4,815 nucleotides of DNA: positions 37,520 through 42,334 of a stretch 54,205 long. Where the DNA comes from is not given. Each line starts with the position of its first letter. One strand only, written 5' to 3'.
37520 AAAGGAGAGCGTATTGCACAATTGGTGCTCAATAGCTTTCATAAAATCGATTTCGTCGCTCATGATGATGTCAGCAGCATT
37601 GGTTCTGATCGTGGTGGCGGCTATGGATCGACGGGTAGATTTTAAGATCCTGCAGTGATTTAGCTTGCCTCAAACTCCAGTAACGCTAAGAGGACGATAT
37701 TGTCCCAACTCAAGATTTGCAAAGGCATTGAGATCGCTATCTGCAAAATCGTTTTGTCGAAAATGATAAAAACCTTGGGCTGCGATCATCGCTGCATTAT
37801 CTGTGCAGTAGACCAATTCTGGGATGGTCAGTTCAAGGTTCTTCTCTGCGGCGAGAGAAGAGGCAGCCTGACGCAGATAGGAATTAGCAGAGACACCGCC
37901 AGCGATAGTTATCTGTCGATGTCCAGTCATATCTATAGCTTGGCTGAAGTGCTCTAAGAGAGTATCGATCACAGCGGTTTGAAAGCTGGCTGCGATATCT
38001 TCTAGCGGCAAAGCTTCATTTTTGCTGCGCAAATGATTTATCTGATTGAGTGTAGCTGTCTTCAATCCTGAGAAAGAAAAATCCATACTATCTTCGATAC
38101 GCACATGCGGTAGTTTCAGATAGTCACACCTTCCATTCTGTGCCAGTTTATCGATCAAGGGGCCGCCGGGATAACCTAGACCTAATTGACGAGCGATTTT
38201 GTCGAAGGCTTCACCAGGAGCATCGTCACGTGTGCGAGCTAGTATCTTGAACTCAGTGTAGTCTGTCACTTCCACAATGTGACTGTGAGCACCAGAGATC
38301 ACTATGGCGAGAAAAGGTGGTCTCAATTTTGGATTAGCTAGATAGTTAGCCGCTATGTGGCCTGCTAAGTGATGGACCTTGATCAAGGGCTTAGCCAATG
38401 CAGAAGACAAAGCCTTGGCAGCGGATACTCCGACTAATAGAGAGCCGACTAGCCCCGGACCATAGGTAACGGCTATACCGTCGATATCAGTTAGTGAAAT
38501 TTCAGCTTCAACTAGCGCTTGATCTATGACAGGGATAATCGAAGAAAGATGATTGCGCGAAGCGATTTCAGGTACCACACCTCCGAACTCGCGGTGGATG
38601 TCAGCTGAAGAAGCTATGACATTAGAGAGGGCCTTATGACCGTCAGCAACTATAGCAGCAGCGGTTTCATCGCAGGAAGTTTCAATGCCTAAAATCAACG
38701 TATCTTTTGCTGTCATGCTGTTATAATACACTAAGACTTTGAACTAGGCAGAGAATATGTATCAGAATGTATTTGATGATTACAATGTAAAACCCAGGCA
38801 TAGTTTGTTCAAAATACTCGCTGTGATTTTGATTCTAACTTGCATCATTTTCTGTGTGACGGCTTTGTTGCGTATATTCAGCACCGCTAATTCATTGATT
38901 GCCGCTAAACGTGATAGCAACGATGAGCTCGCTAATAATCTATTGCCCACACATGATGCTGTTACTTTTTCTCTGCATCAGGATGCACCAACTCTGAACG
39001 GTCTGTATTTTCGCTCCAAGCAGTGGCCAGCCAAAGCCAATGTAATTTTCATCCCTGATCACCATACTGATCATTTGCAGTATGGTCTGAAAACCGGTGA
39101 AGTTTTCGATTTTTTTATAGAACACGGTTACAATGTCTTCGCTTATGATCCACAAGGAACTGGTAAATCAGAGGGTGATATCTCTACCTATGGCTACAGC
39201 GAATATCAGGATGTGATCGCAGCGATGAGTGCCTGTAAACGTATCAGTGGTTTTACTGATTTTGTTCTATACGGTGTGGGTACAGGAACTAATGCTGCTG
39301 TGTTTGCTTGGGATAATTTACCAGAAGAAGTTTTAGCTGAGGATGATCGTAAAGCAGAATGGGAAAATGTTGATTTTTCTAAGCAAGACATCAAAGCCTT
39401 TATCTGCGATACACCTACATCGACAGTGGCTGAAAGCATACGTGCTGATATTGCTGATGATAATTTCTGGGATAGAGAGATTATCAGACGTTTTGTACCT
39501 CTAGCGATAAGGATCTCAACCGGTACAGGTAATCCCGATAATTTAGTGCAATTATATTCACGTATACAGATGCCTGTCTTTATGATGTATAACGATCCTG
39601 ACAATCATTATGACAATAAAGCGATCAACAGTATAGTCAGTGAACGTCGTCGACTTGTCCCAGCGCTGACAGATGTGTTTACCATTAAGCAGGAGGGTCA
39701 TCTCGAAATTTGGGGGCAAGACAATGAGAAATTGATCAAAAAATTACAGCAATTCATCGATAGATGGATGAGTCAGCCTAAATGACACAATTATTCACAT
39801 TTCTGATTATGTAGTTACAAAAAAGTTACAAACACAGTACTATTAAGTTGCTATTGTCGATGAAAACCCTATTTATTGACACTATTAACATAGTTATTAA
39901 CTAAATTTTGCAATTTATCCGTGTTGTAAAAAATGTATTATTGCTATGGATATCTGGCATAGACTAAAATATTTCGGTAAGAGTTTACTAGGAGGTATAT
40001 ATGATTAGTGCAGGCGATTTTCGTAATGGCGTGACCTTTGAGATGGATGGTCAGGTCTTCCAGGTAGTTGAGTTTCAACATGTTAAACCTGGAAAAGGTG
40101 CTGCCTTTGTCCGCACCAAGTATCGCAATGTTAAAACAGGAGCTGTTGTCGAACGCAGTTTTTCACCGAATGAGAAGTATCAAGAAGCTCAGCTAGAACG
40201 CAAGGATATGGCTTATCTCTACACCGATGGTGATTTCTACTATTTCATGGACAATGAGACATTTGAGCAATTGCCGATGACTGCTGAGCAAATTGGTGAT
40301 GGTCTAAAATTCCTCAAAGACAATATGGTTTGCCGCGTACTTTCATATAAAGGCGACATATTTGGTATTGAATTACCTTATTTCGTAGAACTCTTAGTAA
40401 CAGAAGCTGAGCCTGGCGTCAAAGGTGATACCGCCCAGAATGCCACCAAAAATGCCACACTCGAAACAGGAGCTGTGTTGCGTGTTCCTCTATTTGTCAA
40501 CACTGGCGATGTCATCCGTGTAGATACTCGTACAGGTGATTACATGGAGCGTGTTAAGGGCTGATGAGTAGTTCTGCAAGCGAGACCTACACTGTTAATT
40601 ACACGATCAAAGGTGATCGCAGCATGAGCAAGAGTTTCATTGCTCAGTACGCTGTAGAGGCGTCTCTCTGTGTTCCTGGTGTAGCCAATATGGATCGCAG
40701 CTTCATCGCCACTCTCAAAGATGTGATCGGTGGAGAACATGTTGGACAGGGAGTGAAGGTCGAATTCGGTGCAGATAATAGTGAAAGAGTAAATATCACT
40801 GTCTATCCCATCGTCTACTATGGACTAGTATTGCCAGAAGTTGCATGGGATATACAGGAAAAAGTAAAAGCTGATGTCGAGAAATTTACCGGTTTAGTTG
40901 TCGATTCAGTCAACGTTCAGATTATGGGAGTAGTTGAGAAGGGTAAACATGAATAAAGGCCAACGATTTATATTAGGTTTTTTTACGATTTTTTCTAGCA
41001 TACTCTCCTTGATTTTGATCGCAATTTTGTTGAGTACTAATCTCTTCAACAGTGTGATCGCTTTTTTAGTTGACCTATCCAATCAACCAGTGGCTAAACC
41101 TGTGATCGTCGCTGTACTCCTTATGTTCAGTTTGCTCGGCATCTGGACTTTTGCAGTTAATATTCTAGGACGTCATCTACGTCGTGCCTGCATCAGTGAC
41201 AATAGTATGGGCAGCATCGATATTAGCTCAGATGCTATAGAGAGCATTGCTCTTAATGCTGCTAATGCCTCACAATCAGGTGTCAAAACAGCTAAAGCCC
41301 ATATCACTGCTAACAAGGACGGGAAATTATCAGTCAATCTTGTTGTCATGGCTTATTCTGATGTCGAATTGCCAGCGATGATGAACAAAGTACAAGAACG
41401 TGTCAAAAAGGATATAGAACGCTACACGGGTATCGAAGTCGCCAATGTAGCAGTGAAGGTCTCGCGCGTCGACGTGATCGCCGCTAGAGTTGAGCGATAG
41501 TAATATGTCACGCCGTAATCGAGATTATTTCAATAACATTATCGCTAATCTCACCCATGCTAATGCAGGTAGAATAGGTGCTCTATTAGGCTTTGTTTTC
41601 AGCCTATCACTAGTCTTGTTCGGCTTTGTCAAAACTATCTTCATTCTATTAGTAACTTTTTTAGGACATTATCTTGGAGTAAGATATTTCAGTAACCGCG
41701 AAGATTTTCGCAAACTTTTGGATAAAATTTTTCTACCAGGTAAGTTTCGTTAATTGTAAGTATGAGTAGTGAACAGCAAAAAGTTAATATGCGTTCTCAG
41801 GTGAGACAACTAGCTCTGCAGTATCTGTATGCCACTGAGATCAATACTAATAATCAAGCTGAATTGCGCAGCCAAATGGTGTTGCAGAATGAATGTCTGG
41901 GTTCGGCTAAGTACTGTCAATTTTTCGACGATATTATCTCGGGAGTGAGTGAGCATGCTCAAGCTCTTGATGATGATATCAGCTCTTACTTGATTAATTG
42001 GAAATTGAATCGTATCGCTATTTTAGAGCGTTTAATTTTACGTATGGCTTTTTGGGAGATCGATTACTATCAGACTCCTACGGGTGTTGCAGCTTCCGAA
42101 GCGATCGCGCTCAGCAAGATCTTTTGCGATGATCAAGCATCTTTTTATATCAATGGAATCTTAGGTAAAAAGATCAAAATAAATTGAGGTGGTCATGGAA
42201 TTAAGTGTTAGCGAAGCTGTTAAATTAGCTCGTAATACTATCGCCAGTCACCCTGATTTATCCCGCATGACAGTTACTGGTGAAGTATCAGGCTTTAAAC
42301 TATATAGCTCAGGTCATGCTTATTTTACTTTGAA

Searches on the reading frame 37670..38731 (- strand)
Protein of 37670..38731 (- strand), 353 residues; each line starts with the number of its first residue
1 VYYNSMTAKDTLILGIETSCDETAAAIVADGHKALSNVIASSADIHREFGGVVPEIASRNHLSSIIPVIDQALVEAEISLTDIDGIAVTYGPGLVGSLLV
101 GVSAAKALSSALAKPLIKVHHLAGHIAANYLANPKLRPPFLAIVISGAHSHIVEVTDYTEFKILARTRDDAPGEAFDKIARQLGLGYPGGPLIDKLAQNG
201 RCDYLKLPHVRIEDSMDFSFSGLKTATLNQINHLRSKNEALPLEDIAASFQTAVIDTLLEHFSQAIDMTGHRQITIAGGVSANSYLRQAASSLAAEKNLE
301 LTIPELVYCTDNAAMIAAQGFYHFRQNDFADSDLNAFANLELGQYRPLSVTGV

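Call 43: search_protein_families(library=pfam, proteins=[window:37670-38731:-], max_evalue=0.001)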
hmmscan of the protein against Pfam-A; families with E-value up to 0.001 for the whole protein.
window:37670-38731:- (353 aa): 3 families
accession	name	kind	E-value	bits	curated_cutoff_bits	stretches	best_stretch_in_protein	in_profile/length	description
PF00814.31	TsaD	-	2e-94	316.6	24.8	1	34-317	2-263/264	tRNA N6-adenosine threonylcarbamoyltransferase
PF22521.2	HypF_C_2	-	6.7e-08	33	27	1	234-312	157-235/241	Carbamoyltransferase, Kae1-like Domain, second subdomain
PF02543.21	Carbam_trans_N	-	4.5e-07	30.1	24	1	215-285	245-315/346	Carbamoyltransferase N-terminus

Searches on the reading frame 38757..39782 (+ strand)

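Call 43: search_protein_families(library=pfam, proteins=[window:38757-39782:+], max_evalue=0.001)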
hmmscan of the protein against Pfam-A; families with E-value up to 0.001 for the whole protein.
window:38757-39782:+ (342 aa): 2 families
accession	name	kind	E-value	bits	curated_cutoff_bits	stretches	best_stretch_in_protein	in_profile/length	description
PF12146.15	Hydrolase_4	-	7.5e-05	22.6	27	1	113-181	20-90/239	Serine aminopeptidase, S33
PF02129.25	Peptidase_S15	-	0.00019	21.7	23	0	95-156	46-83/262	X-Pro dipeptidyl-peptidase (S15 family)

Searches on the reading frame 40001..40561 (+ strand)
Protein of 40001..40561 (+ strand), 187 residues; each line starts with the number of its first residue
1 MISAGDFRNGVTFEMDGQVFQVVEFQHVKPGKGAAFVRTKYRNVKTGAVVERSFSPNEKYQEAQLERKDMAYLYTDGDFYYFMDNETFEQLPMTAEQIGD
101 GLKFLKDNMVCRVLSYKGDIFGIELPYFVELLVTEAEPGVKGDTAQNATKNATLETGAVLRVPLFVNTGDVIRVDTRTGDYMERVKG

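Call 43: search_protein_families(library=pfam, proteins=[window:40001-40561:+], max_evalue=0.001)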
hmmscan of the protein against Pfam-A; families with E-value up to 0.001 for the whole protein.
window:40001-40561:+ (187 aa): 3 families
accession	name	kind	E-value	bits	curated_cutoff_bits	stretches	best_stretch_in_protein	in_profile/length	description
PF09285.17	Elong-fact-P_C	-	1.4e-28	98.8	25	1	129-184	1-56/56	Elongation factor P, C-terminal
PF08207.18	EFP_N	-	4.4e-28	97.5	23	1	3-59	1-57/58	Elongation factor P (EF-P) KOW-like domain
PF01132.26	EFP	-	5e-24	84.4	27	1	68-119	1-52/54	Elongation factor P (EF-P) OB domain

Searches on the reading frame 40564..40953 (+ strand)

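Call 52: search_protein_families(library=pfam, proteins=[window:40564-40953:+], max_evalue=0.001)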
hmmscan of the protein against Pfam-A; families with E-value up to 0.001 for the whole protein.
window:40564-40953:+ (130 aa): 1 family
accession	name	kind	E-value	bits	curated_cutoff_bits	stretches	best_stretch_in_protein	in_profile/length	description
PF03780.18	Asp23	-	7.3e-22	78.3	28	1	17-123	3-107/108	Asp23 family, cell envelope-related function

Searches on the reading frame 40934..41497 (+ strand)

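Call 52: search_protein_families(library=pfam, proteins=[window:40934-41497:+], max_evalue=0.001)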
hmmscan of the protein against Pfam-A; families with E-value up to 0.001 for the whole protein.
window:40934-41497:+ (188 aa): 1 family
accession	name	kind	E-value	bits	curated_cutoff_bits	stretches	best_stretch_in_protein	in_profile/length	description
PF03780.18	Asp23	-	1.8e-09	38.4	28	1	123-179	51-107/108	Asp23 family, cell envelope-related function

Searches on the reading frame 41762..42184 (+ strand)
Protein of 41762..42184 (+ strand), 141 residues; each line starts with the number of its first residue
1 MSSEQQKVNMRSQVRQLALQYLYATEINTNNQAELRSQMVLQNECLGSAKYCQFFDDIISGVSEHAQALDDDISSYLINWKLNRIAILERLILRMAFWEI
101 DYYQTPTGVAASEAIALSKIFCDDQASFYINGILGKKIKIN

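Call 52: search_protein_families(library=pfam, proteins=[window:41762-42184:+], max_evalue=0.001)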
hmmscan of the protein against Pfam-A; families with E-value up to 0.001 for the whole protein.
window:41762-42184:+ (141 aa): 1 family
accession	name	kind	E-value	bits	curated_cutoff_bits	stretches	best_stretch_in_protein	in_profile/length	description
PF01029.23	NusB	-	1.8e-22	80.6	23.1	1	13-136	2-130/133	NusB family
